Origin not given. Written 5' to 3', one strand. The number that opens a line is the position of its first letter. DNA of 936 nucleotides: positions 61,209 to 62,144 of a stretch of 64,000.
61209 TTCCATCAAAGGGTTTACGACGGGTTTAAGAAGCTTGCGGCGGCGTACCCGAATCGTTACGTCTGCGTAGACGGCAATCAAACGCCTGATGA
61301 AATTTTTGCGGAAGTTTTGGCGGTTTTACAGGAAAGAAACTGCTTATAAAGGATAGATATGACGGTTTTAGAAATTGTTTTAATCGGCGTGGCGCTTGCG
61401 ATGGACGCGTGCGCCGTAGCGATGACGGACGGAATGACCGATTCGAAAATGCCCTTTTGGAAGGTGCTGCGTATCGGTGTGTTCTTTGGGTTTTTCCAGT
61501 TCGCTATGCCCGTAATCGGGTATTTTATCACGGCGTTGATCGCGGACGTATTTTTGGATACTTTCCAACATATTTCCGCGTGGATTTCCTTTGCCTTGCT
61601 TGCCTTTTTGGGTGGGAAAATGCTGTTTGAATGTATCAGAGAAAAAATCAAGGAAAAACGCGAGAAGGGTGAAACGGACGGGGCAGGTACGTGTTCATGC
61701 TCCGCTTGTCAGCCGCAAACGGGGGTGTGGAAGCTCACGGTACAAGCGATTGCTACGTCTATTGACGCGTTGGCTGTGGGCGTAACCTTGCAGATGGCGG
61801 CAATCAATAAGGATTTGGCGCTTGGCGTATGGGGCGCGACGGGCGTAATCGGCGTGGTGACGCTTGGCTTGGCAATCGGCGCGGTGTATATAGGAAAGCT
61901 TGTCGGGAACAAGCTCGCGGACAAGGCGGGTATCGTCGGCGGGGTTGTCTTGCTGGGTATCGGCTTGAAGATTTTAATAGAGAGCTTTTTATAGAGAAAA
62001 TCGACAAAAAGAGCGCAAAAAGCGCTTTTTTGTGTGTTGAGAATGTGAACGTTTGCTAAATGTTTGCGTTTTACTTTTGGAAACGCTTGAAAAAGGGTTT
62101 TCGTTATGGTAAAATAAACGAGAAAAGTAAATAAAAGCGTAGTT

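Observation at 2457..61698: Dispersed, heavily over-represented 15-23 nt motif (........)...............: at least 23 copies in 64 kb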

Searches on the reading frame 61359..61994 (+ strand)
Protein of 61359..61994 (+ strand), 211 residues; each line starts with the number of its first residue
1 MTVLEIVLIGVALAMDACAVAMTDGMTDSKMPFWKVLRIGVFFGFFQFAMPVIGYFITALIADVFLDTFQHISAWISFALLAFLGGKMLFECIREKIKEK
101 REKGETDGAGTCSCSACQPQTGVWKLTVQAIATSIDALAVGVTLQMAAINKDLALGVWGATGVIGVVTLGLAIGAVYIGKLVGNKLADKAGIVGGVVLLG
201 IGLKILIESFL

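Call 14: search_protein_families(library=pfam, proteins=[window:61359-61994:+], max_evalue=0.001)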
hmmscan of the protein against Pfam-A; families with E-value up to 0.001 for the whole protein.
window:61359-61994:+ (211 aa): 1 family
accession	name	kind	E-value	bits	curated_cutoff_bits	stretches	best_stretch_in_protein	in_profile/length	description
PF02659.21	Mntp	-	3.3e-36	124.8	24.4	1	34-206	5-152/152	Putative manganese efflux pump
